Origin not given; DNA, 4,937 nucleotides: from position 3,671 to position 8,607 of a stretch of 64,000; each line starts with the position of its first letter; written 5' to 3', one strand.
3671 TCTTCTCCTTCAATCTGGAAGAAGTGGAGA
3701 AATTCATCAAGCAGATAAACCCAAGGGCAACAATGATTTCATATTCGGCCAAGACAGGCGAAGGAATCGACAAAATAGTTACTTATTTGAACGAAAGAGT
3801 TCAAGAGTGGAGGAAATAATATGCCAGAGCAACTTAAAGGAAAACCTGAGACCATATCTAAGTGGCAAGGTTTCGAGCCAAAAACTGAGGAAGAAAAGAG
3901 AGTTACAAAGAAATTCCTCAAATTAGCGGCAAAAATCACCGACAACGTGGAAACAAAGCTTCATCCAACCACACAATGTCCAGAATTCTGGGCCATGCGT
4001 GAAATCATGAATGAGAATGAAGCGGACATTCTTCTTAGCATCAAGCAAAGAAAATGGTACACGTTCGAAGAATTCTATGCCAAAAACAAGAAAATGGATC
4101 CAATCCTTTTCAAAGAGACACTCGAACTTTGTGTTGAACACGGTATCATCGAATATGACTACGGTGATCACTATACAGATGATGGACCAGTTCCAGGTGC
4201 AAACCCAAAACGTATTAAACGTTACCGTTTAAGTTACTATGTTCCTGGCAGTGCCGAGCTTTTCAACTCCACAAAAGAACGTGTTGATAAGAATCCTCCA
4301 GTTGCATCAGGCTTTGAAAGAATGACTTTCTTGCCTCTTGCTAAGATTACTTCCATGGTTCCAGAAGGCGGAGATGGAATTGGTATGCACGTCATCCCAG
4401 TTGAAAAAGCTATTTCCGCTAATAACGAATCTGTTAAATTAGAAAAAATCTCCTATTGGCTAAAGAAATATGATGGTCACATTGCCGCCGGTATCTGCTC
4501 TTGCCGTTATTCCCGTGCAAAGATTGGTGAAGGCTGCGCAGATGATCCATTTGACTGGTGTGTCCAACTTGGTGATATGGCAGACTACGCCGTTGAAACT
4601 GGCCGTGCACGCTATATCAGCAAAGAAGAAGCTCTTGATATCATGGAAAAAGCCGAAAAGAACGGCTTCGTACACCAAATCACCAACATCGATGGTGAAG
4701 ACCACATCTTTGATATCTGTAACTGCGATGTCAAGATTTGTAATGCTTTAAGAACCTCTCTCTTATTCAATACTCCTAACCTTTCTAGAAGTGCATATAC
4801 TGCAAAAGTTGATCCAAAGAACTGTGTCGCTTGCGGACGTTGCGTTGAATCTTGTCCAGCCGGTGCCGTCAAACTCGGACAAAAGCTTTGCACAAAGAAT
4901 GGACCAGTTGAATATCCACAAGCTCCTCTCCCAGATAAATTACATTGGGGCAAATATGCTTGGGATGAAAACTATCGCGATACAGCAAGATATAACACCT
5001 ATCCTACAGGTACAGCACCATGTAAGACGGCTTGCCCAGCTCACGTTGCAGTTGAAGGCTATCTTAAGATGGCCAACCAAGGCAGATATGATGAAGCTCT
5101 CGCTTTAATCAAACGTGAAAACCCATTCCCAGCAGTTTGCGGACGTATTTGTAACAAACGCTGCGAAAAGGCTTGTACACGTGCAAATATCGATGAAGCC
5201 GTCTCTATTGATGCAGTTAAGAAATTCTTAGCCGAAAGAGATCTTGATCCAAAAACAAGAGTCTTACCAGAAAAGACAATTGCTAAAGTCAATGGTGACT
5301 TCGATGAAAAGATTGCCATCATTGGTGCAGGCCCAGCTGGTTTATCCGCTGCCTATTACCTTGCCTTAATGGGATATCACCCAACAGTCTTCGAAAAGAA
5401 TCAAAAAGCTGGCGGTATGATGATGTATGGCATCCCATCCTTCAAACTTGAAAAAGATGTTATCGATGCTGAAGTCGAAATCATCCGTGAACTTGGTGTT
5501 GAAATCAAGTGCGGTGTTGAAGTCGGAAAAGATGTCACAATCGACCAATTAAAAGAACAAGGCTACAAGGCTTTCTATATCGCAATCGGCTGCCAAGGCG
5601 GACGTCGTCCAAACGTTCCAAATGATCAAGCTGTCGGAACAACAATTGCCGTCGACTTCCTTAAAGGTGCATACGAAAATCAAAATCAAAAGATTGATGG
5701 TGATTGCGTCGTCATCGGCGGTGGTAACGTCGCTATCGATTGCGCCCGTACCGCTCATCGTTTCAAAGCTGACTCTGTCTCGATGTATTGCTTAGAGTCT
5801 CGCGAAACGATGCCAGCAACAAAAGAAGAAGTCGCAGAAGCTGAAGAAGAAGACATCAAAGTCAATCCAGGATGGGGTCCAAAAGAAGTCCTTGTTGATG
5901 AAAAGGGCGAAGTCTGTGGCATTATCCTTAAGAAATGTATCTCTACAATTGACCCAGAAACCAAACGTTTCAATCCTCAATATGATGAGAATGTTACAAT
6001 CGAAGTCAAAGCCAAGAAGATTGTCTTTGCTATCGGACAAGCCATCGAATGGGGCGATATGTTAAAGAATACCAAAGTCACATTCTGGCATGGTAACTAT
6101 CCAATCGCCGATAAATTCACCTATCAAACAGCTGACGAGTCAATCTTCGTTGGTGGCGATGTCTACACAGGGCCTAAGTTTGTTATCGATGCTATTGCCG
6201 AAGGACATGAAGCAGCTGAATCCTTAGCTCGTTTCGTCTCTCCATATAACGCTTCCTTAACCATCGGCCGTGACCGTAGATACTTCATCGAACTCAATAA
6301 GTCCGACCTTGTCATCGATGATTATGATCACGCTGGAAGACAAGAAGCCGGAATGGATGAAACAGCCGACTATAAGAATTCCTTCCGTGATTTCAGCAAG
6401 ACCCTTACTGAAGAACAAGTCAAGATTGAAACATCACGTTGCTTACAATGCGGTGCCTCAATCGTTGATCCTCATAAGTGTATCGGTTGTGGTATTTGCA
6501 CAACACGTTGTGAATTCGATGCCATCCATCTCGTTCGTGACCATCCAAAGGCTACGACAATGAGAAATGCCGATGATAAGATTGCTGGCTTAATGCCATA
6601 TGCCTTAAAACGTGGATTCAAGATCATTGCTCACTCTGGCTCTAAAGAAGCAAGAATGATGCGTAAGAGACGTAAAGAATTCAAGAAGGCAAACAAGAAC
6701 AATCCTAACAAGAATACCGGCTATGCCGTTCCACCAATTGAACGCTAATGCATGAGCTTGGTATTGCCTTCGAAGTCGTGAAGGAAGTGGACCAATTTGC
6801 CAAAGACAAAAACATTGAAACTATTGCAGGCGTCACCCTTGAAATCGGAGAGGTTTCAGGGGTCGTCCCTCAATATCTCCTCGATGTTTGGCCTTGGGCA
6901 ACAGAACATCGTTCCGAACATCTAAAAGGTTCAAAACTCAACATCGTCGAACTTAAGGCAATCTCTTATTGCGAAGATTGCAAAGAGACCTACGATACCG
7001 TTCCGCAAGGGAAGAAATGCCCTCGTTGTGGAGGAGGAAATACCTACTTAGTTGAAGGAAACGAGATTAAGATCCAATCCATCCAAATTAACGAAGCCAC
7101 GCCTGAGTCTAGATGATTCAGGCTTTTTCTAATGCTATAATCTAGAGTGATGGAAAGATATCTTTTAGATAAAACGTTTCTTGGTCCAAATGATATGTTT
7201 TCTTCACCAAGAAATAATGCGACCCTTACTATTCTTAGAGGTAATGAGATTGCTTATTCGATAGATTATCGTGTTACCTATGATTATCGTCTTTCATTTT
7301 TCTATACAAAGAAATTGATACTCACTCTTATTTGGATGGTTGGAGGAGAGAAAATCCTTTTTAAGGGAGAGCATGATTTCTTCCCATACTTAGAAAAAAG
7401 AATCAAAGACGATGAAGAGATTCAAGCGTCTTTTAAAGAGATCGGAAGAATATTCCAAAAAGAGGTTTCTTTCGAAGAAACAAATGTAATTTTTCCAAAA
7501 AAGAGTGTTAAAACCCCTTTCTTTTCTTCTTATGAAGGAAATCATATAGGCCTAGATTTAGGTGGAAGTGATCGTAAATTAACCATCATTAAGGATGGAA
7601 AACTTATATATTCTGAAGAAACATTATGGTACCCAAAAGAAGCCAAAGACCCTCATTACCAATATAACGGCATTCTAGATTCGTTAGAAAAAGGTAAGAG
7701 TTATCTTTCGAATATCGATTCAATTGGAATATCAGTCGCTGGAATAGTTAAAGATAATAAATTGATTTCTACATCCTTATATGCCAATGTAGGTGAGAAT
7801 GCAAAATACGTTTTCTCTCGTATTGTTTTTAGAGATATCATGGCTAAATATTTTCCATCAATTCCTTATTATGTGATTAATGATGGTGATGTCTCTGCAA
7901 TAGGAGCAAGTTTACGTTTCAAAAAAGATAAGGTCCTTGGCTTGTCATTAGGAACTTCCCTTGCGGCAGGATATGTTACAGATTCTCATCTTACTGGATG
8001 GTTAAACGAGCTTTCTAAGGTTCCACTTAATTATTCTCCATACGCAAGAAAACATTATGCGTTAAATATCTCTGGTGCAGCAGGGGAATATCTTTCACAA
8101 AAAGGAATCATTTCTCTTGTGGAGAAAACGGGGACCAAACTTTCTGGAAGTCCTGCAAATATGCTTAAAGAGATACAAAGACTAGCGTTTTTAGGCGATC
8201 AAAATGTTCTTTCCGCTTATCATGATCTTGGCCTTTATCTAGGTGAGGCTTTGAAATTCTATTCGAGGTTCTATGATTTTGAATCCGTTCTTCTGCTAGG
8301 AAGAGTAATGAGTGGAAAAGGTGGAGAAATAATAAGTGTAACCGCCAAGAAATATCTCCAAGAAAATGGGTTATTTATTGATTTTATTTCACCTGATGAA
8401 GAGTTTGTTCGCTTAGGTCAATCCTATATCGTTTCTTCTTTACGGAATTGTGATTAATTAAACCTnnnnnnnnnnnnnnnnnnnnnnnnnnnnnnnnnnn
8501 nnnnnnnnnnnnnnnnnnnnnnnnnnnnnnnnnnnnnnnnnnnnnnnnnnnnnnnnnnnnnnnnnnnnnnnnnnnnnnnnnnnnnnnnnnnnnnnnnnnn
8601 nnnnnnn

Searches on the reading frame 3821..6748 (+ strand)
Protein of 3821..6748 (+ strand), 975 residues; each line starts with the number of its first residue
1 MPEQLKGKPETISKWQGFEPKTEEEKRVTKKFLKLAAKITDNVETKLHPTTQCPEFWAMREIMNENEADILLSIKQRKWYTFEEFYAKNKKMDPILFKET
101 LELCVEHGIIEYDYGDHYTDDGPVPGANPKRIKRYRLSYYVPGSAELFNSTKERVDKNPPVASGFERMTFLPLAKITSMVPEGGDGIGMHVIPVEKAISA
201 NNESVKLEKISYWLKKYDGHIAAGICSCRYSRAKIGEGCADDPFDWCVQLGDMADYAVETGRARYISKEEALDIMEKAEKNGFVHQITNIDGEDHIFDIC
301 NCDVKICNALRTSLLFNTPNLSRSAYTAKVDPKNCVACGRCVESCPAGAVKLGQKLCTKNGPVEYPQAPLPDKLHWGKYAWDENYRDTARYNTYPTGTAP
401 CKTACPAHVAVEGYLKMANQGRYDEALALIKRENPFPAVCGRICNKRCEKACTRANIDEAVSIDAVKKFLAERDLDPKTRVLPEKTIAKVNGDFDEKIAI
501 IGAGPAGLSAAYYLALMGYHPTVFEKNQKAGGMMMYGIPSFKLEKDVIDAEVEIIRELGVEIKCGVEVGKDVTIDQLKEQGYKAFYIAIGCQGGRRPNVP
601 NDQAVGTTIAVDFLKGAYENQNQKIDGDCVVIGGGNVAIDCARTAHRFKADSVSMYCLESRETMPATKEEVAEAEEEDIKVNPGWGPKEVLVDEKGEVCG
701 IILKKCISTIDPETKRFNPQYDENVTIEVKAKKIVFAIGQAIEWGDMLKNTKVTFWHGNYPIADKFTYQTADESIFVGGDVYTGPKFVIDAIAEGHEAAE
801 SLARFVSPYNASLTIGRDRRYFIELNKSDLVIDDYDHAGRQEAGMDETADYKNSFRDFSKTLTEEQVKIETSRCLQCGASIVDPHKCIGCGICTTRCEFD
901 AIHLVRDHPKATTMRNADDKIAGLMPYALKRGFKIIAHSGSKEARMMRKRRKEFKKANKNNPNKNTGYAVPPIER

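Call 19: search_protein_families(library=ncbifam, proteins=[window:3821-6748:+], max_evalue=0.00001)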
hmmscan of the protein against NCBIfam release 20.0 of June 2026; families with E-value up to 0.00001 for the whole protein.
window:3821-6748:+ (975 aa): 37 families (the best 25 are shown)
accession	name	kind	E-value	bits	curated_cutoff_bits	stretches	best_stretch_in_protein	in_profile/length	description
NF009410.0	PRK12771.1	subfamily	1.2e-131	440.1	516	1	388-910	37-534/566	NAD(P)-binding protein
NF010590.0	PRK13984.1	equivalog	3.9e-104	349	946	1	400-807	197-607/611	putative oxidoreductase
NF009454.0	PRK12814.1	equivalog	4.7e-95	319.3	916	1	398-883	101-578/657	putative NADPH-dependent glutamate synthase small subunit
TIGR03315.1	Se_ygfK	equivalog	1.2e-77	261.3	835.3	1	398-879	444-888/1012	putative selenate reductase subunit YgfK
TIGR01316.1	gltA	equivalog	1.6e-77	261.2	471.75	1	387-805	24-448/449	NADPH-dependent glutamate synthase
NF009414.0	PRK12778.1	equivalog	5.1e-77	259.8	1103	1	399-806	337-749/752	bifunctional dihydroorotate dehydrogenase B NAD binding subunit/NADPH-dependent glutamate synthase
TIGR01318.1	gltD_gamma_fam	subfamily_domain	8.1e-77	258.8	482.95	1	396-806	45-465/467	glutamate synthase, small subunit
NF009408.0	PRK12769.1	equivalog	4.6e-72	243.1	1003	1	399-806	234-651/659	formate-dependent uric acid utilization protein AegA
NF009451.0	PRK12809.1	equivalog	1.9e-60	204.9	1154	1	393-802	211-630/639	formate-dependent uric acid utilization protein YgfT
TIGR01317.1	GOGAT_sm_gam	subfamily_domain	1.4e-58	199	447.7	1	396-806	47-478/485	glutamate synthase small subunit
NF009413.0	PRK12775.1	equivalog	4.6e-55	186.9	1895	1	399-846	339-793/1006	putative trifunctional 2-polyprenylphenol hydroxylase/glutamate synthase subunit beta/ferritin domain-containing protein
NF009415.0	PRK12779.1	equivalog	8.1e-52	176.2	1519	1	398-804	207-624/944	putative bifunctional glutamate synthase subunit beta/2-polyprenylphenol hydroxylase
NF045663.1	diclust_near_Sec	equivalog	4.4e-42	144.1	530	2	399-618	18-229/759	pyridine nucleotide-disulfide oxidoreductase/dicluster-binding protein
NF009409.0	PRK12770.1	subfamily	1.2e-40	139.6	343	1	495-807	18-351/360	putative glutamate synthase subunit beta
NF045599.1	bili_reduct_long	exception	2.7e-16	59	750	1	489-645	375-523/641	bilirubin reductase, long form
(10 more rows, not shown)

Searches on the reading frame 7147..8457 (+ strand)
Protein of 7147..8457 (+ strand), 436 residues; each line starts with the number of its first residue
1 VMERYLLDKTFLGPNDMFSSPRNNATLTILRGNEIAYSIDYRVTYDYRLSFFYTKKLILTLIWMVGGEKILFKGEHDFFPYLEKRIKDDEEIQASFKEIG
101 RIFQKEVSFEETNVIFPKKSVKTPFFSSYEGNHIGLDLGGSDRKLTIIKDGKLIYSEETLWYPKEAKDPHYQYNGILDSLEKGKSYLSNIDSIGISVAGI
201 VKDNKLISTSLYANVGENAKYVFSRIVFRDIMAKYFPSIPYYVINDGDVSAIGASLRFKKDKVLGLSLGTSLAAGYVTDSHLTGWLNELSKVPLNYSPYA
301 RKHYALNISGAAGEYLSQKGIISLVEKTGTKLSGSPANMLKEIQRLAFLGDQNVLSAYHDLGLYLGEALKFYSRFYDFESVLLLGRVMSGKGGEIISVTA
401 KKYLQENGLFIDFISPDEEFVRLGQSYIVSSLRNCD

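Call 6: search_protein_families(library=pfam, proteins=[window:7147-8457:+], max_evalue=0.01)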
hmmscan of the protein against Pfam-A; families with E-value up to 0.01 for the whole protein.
window:7147-8457:+ (436 aa): 1 family
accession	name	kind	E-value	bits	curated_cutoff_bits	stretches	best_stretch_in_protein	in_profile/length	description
PF00480.26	ROK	-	2.4e-05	24.4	22.9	1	134-390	2-247/294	ROK family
